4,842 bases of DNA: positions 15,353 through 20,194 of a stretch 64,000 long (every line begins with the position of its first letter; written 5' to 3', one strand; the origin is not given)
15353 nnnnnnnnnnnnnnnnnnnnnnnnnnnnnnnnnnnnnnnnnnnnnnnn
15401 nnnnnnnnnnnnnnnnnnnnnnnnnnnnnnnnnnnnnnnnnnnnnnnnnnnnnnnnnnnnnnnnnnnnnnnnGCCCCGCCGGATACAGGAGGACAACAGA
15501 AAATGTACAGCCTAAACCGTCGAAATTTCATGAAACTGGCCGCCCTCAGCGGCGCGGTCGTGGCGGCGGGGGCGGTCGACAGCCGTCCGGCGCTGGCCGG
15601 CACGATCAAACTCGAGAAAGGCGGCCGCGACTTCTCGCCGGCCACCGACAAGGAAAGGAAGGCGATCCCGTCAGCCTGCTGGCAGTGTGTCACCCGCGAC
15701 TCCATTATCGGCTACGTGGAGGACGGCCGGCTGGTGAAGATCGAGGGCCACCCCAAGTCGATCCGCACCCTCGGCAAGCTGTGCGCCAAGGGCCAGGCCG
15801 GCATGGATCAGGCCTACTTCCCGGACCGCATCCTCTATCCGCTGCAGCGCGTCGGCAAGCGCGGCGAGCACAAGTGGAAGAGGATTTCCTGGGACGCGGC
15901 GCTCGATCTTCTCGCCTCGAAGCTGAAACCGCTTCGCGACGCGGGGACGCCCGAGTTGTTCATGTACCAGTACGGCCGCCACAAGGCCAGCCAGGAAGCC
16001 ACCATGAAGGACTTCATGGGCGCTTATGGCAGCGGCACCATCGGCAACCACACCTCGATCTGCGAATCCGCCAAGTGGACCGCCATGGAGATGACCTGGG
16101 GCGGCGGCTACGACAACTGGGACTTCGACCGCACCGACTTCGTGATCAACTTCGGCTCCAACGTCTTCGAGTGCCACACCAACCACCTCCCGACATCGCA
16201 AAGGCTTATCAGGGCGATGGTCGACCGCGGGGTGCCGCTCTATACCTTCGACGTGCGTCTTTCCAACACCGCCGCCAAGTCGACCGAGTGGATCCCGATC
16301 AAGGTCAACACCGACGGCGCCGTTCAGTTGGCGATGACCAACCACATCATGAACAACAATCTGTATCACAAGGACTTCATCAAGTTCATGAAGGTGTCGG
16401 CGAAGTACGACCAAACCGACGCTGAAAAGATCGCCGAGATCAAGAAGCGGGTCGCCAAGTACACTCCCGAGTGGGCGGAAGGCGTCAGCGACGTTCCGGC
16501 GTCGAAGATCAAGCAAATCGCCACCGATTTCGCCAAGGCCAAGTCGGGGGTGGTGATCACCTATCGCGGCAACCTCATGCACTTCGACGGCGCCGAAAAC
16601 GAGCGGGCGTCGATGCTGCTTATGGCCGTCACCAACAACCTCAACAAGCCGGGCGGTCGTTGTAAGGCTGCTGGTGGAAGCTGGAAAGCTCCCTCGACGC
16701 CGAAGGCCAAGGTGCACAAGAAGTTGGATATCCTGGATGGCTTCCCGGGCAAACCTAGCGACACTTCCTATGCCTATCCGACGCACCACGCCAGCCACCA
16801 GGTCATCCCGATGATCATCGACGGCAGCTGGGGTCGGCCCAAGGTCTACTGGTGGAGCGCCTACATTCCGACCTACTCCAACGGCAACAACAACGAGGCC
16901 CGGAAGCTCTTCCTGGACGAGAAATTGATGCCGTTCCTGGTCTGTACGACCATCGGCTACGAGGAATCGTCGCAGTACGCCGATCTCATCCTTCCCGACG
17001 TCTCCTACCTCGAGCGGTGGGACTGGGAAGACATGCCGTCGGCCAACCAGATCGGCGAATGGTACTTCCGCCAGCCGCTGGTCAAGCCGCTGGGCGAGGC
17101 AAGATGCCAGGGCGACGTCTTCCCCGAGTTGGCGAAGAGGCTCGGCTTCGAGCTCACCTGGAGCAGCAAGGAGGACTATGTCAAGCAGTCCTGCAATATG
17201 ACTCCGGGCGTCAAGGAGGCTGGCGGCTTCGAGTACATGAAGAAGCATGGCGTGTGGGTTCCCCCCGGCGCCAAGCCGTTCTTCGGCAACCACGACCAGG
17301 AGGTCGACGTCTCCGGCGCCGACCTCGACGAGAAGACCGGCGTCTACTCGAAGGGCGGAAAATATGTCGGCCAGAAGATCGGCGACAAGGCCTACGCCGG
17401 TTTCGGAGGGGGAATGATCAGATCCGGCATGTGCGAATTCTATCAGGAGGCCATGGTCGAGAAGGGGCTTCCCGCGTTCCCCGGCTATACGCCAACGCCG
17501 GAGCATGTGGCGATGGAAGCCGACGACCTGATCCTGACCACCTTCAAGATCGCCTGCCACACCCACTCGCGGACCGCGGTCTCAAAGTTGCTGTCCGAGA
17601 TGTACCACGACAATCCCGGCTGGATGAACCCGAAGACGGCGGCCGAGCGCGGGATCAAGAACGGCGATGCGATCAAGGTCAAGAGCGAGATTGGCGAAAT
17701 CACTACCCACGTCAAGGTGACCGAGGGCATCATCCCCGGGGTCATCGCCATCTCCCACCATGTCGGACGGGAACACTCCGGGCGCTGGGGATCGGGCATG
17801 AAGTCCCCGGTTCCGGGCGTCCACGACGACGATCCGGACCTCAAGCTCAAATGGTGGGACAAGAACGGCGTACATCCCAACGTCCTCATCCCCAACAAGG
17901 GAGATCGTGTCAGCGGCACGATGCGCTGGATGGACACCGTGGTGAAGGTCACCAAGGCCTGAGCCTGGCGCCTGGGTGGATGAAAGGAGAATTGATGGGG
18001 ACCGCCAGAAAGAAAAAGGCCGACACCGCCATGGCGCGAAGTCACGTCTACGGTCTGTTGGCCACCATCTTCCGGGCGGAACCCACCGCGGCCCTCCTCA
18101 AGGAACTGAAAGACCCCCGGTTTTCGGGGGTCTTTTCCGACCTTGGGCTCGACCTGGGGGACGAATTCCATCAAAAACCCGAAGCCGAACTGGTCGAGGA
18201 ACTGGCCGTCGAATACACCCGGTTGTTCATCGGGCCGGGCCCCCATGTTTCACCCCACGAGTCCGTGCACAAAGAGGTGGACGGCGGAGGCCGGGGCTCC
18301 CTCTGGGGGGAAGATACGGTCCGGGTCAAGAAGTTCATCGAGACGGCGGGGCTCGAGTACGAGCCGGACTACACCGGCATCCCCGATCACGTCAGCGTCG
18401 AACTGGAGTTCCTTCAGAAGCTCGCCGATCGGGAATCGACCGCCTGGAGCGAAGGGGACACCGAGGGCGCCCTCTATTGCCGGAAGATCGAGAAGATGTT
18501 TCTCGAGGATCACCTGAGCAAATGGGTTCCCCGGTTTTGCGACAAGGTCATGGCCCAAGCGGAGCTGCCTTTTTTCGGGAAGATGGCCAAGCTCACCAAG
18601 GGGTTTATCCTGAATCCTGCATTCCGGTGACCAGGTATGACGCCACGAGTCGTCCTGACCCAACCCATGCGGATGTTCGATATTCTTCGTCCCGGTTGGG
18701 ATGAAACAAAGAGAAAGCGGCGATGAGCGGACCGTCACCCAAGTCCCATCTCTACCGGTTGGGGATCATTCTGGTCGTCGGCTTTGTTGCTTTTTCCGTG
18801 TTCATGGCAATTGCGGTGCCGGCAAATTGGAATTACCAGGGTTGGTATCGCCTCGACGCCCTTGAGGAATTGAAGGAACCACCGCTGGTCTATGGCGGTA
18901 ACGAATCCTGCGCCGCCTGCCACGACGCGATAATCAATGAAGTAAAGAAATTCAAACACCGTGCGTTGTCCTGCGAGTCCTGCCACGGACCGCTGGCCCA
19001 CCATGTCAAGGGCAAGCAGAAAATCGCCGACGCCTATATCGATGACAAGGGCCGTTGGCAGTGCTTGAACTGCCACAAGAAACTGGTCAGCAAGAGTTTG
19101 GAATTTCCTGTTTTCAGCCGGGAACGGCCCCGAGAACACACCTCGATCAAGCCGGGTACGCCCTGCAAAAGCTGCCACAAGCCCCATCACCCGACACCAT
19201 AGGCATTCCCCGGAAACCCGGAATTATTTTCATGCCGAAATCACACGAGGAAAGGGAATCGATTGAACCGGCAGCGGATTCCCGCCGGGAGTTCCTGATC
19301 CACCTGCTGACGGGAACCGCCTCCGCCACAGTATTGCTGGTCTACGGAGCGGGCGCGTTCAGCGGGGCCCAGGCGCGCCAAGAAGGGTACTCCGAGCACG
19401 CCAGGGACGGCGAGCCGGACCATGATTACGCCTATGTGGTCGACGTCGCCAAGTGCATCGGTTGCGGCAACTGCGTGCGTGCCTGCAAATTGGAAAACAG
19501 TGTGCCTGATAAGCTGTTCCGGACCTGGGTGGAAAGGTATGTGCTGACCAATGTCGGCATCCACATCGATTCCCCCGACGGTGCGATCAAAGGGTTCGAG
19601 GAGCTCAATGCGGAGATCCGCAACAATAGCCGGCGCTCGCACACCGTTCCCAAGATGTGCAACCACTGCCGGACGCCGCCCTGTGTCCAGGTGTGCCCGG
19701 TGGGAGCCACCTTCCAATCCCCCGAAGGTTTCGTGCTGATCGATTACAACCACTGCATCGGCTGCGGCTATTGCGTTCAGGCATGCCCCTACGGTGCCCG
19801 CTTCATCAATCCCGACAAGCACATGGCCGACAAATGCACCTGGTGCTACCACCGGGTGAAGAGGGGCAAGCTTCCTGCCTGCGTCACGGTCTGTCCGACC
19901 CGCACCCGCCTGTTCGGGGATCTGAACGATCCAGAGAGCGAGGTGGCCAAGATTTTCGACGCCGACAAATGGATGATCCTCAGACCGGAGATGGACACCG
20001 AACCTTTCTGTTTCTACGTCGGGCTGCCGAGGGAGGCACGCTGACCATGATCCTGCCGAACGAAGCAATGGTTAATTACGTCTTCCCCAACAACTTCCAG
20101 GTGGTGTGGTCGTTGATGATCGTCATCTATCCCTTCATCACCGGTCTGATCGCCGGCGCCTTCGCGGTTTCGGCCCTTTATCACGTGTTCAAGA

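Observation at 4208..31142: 27-kb island with three paralogous Tat-exported molybdoenzyme modules, each paired with a membrane-anchored dodecaheme cytochrome: possibly an uncharacterised respiratory or lithotrophic system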

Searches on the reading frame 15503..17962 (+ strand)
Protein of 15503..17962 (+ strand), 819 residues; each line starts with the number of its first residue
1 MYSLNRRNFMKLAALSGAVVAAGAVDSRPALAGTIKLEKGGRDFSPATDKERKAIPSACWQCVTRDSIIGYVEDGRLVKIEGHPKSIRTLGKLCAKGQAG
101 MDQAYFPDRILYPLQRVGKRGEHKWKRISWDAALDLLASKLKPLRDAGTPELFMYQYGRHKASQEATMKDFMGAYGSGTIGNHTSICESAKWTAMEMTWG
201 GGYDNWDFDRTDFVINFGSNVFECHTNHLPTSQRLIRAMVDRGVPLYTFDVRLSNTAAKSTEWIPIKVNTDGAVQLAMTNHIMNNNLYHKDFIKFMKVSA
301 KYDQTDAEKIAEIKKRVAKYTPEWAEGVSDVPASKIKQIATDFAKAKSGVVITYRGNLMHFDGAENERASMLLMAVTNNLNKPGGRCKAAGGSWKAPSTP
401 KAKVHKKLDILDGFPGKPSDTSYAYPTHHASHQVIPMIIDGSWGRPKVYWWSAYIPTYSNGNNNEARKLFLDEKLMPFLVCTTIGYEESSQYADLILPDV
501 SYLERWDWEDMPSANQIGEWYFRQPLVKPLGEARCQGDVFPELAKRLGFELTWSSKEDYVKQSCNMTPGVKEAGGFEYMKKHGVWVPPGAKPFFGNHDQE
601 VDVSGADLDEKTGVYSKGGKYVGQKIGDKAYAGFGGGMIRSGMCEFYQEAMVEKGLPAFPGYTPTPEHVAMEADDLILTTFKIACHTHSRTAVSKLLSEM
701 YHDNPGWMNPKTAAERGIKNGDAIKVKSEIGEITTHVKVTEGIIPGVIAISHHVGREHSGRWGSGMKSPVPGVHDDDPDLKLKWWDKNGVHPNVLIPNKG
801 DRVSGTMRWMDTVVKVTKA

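Call 6: search_protein_families(library=pfam, proteins=[window:15503-17962:+], max_evalue=0.01)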
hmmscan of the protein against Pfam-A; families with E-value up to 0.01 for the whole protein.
window:15503-17962:+ (819 aa): 4 families
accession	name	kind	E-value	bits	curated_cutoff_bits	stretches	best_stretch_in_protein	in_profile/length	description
PF00384.28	Molybdopterin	-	1.7e-28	100.1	24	1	109-546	1-353/353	Molybdopterin oxidoreductase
PF01568.27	Molydop_binding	-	6.4e-19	68.5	26.8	1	676-806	1-103/110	Molydopterin dinucleotide binding domain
PF04879.21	Molybdop_Fe4S4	-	6.7e-08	32.8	22.7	1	53-105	2-54/55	Molybdopterin oxidoreductase Fe4S4 domain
PF10518.14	TAT_signal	-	0.002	18.4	22.7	1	4-23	2-21/21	TAT (twin-arginine translocation) pathway signal sequence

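Call 8: search_protein_families(library=ncbifam, proteins=[window:15503-17962:+], max_evalue=0.00001)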
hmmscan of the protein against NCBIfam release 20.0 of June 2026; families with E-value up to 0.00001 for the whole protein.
window:15503-17962:+ (819 aa): 24 families
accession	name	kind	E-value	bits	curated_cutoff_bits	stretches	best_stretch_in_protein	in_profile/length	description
NF012032.0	PRK15488.1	equivalog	6.4e-99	332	694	2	3-557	2-539/759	thiosulfate reductase PhsA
TIGR02166.1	dmsA_ynfE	subfamily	1e-80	271.9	777.7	3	4-398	1-409/794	DMSO/selenate family reductase complex A subunit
TIGR01591.1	Fdh-alpha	equivalog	1.4e-56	192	666.25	2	59-385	3-316/672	formate dehydrogenase subunit alpha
NF041885.1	selenate_YnfE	exception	1.1e-48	165.7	1675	2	4-552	3-569/805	selenate/tellurate reductase subunit YnfE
TIGR03479.1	DMSO_red_II_alp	subfamily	8.7e-48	163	984.75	2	94-294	105-304/913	molybdopterin-dependent oxidoreductase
NF041714.1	arsenate_red_ArrA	equivalog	9.3e-47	159.7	1600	2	4-385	3-398/848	arsenate respiratory reductase molybdopterin-containing subunit ArrA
NF011566.1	PRK14990.1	exception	1.3e-46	159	1600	2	5-585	15-619/814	dimethylsulfoxide reductase subunit A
NF041884.1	selenate_YnfF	exception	4.6e-46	157.1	1650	2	4-567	1-582/798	selenate/tellurate reductase subunit YnfF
NF041783.2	mnquin_red_QrcB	equivalog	2.3e-44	151.7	440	3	72-385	70-364/695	menaquinone reductase molybdopterin-binding-like subunit QrcB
TIGR00509.1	bisC_fam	subfamily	1.8e-34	119.1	1017.55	2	118-385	64-342/772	molybdopterin guanine dinucleotide-containing S/N-oxide reductase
NF047855.1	AssmNtatRedNasC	equivalog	3e-33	115.1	1100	1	88-385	56-341/708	assimilatory nitrate reductase catalytic subunit NasC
TIGR01553.1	formate-DH-alph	equivalog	9.8e-31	106.3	814.2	1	4-295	2-302/1009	formate dehydrogenase-N subunit alpha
NF010055.0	PRK13532.1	equivalog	3.8e-29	101.5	904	1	3-295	2-289/830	nitrate reductase catalytic subunit NapA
TIGR01706.1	NAPA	equivalog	2.8e-28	98.7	930.55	1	4-295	2-289/830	periplasmic nitrate reductase subunit alpha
NF041513.1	formate_DH_Act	exception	7.2e-28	96.9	1400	1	42-296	30-294/1067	formate dehydrogenase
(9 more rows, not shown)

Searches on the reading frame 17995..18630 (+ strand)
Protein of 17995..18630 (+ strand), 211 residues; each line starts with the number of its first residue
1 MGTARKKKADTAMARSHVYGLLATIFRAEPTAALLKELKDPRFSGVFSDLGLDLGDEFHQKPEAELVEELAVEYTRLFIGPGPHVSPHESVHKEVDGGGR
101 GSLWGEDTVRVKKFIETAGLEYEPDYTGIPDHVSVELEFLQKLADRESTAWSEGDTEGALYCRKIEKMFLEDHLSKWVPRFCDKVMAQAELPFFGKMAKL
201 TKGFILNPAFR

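Call 6: search_protein_families(library=pfam, proteins=[window:17995-18630:+], max_evalue=0.01)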
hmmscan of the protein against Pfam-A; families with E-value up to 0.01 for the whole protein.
window:17995-18630:+ (211 aa): 1 family
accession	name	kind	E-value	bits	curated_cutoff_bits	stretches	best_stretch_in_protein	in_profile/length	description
PF02613.20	Nitrate_red_del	-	3.6e-26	92.3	22.2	1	63-183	21-136/136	Nitrate reductase delta subunit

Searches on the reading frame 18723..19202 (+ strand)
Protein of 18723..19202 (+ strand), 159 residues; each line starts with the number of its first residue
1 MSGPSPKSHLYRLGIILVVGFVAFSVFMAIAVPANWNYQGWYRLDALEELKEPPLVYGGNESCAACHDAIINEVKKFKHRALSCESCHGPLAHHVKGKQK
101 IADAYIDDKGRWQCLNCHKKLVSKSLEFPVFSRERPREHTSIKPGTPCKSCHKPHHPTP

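Call 6: search_protein_families(library=pfam, proteins=[window:18723-19202:+], max_evalue=0.01)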
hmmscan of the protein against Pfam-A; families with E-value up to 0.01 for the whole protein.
window:18723-19202:+ (159 aa): 4 families
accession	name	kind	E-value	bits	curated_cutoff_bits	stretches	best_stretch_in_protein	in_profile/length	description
PF14537.11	Cytochrom_c3_2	-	7.8e-07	29.9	25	2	62-120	8-66/79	Cytochrome c3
PF14522.11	Cytochrome_C7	-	1.7e-05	25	24.8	1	77-153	9-67/67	Cytochrome c7 and related cytochrome c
PF02085.21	Cytochrom_CIII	-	0.0024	18.6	22.9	1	62-152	32-101/101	Class III cytochrome C family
PF09699.15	Paired_CXXCH_1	-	0.0055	16.8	20.6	0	83-121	8-39/41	Doubled CXXCH motif (Paired_CXXCH_1)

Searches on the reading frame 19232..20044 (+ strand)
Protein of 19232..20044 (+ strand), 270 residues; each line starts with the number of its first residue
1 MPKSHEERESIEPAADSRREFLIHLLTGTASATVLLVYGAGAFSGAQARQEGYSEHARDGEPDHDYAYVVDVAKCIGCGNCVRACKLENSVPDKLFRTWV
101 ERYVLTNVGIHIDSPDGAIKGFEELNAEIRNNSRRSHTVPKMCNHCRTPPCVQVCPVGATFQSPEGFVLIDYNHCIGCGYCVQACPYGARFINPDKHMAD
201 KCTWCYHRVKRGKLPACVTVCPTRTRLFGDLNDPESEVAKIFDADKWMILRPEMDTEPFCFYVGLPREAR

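Call 6: search_protein_families(library=pfam, proteins=[window:19232-20044:+], max_evalue=0.01)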
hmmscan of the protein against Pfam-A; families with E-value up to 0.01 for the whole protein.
window:19232-20044:+ (270 aa): 16 families
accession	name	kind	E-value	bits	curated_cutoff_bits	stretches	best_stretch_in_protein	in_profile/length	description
PF13247.11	Fer4_11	-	2.7e-25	88.9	26.2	1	138-230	5-99/100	4Fe-4S dicluster domain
PF13237.11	Fer4_10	-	5.9e-17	61.8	25.5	4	140-186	6-53/53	4Fe-4S dicluster domain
PF12838.12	Fer4_7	-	3.4e-16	59.9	27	2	74-159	1-52/52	4Fe-4S dicluster domain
PF12797.12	Fer4_2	-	6.7e-16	57.5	24.5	2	168-187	3-22/22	4Fe-4S binding domain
PF00037.32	Fer4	-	3.3e-14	52.5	21.1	2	169-189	2-22/24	4Fe-4S binding domain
PF12837.12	Fer4_6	-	6.3e-14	51.6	25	3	167-189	1-23/24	4Fe-4S binding domain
PF13187.11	Fer4_9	-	1.2e-12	48.1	27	3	142-189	1-51/52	4Fe-4S dicluster domain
PF13183.11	Fer4_8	-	2.1e-09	38.2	27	2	72-158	2-67/68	4Fe-4S dicluster domain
PF14697.11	Fer4_21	-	1.4e-08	35.1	35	2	170-223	3-53/59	4Fe-4S dicluster domain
PF12798.12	Fer4_3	-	5.1e-08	33.6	27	1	175-189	1-15/15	4Fe-4S binding domain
PF13534.11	Fer4_17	-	4.6e-07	30.7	22.2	0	175-204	2-31/61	4Fe-4S dicluster domain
PF25160.1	LdpA_Fe-S-bd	-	1.5e-06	28.4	27.6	1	148-188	6-41/49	LdpA Fe-S cluster-binding domain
PF12800.12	Fer4_4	-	4e-06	27.1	24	2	173-188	2-17/17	4Fe-4S binding domain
PF13484.11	Fer4_16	-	5.7e-05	24.3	30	0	174-200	1-25/66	4Fe-4S double cluster binding domain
PF13746.11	Fer4_18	-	0.00018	22.1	27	0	124-185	42-95/114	4Fe-4S dicluster domain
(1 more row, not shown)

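Call 8: search_protein_families(library=ncbifam, proteins=[window:19232-20044:+], max_evalue=0.00001)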
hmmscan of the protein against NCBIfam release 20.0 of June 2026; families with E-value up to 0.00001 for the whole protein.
window:19232-20044:+ (270 aa): 49 families (the best 25 are shown)
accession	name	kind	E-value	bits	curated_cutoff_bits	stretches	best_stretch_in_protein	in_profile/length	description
NF011569.0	PRK14993.1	equivalog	3.6e-63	213.3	416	2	136-265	93-224/244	tetrathionate reductase subunit TtrB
NF045797.1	DsrO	equivalog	1.5e-53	181.7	200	1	17-263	4-234/235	sulfate reduction electron transfer complex DsrMKJOP subunit DsrO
TIGR03149.1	cyt_nit_nrfC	equivalog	1e-45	155.8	377.6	1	140-263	91-216/225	cytochrome c nitrite reductase Fe-S protein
NF041715.1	arsenate_red_ArrB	equivalog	4.9e-41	140.8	450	2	196-263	158-225/233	arsenate respiratory reductase iron-sulfur subunit ArrB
TIGR03478.1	DMSO_red_II_bet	subfamily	1.5e-36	126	480.7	1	138-263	126-253/321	DMSO reductase family type II enzyme, iron-sulfur subunit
NF042979.1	EthbenzDh_ebdB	equivalog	6.8e-32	110.7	740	1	140-263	150-275/354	ethylbenzene dehydrogenase subunit beta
TIGR02951.1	DMSO_dmsB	equivalog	3.9e-31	108.3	214.1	1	66-233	2-155/161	DMSO/selenate family reductase complex B subunit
NF008134.0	PRK10882.1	equivalog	2.3e-30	105.8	263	1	40-240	13-217/329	hydrogenase 2 operon protein HybA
TIGR01582.1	FDH-beta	equivalog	3.4e-29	101.8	334.7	1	65-236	21-187/283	formate dehydrogenase subunit beta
NF045715.1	sulf_resp_HmcB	equivalog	1.5e-27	96.5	420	1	37-232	17-199/307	sulfate respiration complex iron-sulfur protein HmcB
NF041782.1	mnquin_red_QrcC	equivalog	1.3e-24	87.2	400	2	66-193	1-119/239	menaquinone reductase iron-sulfur cluster-binding subunit QrcC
NF038355.1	FDH3_beta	equivalog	6e-23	81.8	240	1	137-205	48-121/180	formate dehydrogenase FDH3 subunit beta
TIGR01660.1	narH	equivalog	4.5e-21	74.8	524.05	1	124-231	162-272/492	nitrate reductase subunit beta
NF007658.0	PRK10330.1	equivalog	1.1e-16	60.8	260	1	141-230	56-156/181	electron transport protein HydN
NF007382.0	PRK09898.1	equivalog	1.2e-16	60.9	213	1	140-208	120-189/208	ferredoxin-like protein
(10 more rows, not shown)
